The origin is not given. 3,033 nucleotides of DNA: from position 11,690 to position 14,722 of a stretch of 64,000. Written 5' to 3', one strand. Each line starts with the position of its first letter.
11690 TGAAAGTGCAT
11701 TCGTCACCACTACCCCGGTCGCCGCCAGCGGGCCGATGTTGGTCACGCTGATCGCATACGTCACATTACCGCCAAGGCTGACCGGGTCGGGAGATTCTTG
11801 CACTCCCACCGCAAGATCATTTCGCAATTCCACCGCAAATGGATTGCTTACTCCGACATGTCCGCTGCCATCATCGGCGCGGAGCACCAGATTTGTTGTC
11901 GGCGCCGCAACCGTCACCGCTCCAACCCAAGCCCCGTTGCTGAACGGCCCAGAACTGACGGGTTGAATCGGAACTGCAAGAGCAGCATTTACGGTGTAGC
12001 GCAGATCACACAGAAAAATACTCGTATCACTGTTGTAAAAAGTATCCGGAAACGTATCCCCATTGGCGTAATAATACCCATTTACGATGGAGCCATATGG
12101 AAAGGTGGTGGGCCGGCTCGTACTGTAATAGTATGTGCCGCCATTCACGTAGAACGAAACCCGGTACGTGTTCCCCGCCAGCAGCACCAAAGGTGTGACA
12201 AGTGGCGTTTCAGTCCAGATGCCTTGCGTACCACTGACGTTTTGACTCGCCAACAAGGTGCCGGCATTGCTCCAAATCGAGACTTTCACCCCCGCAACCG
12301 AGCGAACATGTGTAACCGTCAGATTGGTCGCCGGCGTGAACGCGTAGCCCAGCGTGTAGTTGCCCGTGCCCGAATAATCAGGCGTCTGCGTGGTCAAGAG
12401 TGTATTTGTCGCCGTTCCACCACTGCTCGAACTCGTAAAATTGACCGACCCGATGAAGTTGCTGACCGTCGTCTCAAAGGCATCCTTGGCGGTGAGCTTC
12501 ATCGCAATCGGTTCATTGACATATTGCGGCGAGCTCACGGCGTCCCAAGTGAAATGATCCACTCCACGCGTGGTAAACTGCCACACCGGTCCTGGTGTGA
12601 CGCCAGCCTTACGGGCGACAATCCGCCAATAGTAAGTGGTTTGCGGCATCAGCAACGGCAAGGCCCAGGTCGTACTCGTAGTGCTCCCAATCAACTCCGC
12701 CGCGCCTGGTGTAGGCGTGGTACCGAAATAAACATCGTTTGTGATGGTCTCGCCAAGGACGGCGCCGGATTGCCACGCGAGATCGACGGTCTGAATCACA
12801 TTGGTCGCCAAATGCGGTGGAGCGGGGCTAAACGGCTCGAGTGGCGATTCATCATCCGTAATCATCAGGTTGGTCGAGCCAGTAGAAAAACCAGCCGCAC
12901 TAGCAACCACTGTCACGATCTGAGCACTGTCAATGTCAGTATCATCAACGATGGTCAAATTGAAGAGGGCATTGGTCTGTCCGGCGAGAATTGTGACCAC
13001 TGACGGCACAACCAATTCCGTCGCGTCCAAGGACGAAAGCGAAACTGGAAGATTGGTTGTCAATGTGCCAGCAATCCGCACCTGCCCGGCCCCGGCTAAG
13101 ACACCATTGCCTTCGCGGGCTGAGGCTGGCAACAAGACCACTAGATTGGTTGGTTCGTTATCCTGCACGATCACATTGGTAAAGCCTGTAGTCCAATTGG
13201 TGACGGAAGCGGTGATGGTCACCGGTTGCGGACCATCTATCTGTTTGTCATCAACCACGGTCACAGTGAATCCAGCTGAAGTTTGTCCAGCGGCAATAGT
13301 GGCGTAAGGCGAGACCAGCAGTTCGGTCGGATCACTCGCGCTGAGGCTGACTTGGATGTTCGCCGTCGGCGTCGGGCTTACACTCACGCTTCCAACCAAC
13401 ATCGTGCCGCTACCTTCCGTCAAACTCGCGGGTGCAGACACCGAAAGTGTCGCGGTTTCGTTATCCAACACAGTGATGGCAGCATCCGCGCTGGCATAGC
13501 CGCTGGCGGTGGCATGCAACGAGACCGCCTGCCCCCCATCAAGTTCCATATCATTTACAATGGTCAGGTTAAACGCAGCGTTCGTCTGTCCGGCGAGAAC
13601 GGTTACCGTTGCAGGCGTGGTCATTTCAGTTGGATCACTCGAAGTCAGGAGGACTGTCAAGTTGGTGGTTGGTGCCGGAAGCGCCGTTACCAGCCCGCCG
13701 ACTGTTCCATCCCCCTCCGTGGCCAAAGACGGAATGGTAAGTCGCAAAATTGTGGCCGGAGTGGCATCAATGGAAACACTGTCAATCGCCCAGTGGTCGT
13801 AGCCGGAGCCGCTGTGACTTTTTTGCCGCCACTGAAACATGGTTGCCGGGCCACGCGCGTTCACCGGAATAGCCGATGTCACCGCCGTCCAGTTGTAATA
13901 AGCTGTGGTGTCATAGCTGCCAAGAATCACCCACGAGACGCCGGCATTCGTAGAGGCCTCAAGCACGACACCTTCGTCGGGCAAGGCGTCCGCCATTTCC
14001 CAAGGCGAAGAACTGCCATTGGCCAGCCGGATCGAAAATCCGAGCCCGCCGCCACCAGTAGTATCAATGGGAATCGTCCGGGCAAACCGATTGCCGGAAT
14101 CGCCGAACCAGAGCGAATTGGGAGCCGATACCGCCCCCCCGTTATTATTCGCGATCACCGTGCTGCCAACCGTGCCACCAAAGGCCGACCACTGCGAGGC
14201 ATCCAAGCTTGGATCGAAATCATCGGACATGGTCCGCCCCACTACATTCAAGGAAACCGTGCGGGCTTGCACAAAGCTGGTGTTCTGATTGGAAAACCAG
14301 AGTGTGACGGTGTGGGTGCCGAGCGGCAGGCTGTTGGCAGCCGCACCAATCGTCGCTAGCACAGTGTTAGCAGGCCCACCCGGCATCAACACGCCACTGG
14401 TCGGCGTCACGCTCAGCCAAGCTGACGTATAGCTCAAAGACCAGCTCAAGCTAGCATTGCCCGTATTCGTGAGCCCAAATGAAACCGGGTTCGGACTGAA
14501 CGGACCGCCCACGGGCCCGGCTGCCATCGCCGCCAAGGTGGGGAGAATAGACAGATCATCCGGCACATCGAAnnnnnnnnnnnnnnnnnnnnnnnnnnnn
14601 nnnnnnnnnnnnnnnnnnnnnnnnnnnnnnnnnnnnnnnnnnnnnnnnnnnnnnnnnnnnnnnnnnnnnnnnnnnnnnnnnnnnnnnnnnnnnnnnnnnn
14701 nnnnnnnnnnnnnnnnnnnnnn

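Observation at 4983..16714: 11.7-kb gene for a giant surface protein that fuses an M36 fungalysin-type protease head to about 30 adhesin-like beta-sandwich modules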

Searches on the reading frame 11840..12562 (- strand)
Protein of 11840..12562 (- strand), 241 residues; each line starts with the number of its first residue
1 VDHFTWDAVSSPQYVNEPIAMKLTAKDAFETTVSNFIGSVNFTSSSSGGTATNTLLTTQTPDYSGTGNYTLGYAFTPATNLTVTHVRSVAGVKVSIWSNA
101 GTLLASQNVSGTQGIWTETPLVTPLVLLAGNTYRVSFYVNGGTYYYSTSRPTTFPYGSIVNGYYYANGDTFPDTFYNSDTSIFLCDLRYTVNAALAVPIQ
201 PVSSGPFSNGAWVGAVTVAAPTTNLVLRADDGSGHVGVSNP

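Call 13: search_protein_families(library=pfam, max_evalue=1, proteins=[window:11840-12562:-])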
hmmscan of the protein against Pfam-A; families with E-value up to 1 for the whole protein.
seq(241 aa): 1 family
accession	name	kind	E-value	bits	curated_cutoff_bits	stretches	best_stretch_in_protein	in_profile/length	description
PF13313.11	DUF4082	-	3.8e-10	40.3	28.4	1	60-178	6-138/143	Domain of unknown function (DUF4082)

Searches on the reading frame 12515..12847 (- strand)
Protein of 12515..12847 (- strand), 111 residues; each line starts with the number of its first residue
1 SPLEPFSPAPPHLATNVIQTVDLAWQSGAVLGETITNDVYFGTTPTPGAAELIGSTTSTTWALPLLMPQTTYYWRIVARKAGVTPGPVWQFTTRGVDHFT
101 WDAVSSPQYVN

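Call 13: search_protein_families(library=pfam, max_evalue=1, proteins=[window:12515-12847:-])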
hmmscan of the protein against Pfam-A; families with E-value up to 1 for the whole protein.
seq(111 aa): 0 families

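Call 64: search_protein_families(library=ncbifam, max_evalue=1, proteins=[window:12515-12847:-])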
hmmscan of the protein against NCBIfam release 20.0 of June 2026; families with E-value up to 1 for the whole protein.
seq(111 aa): 0 families

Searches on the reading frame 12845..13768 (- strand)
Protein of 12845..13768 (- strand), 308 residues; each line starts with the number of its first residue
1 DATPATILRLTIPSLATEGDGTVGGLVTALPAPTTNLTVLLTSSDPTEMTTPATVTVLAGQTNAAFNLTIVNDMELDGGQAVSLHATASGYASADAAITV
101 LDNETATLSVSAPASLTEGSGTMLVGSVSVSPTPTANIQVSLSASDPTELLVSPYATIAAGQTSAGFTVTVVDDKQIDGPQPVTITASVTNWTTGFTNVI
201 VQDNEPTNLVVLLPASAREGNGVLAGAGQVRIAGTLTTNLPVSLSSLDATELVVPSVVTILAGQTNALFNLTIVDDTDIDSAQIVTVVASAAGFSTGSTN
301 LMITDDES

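Call 13: search_protein_families(library=pfam, max_evalue=1, proteins=[window:12845-13768:-])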
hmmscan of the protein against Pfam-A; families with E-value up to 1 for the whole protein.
seq(308 aa): 2 families
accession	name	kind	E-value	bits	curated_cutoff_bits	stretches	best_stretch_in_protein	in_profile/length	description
PF14734.12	DUF4469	-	0.0031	17.8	22.6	0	183-221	40-78/101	Domain of unknown function (DUF4469) with IG-like fold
PF16392.11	DUF5001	-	0.17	12.4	23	0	89-139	35-84/86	Ig-like domain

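Call 64: search_protein_families(library=ncbifam, max_evalue=1, proteins=[window:12845-13768:-])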
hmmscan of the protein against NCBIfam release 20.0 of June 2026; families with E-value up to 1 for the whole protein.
seq(308 aa): 0 families

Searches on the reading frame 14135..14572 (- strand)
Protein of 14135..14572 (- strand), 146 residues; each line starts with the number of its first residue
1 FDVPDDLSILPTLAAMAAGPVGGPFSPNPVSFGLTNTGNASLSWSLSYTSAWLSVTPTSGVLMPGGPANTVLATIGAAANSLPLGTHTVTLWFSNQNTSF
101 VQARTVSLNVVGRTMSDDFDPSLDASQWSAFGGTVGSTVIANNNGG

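Call 13: search_protein_families(library=pfam, max_evalue=1, proteins=[window:14135-14572:-])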
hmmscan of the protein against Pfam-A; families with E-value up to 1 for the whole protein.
seq(146 aa): 5 families
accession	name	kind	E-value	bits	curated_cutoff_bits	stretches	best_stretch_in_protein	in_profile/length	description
PF19190.6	BACON_2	-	4.3e-09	36.6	25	1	30-98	21-86/94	Viral BACON domain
PF22076.2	Cep192_D6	-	0.011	16.3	35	1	29-72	23-65/101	Cep192 domain 6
PF22544.2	HYDIN_VesB_CFA65-like_Ig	-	0.12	13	25.5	1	31-68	24-64/100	HYDIN/CFA65/VesB-like, Ig-like domain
PF13004.13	BACON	-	0.22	11.9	25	0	44-111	3-46/61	Putative binding domain, N-terminal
PF21310.3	OCRL-like_ASH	-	0.28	11.8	27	1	47-69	43-65/109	Inositol polyphosphate 5-phosphatase OCRL-like, ASH domain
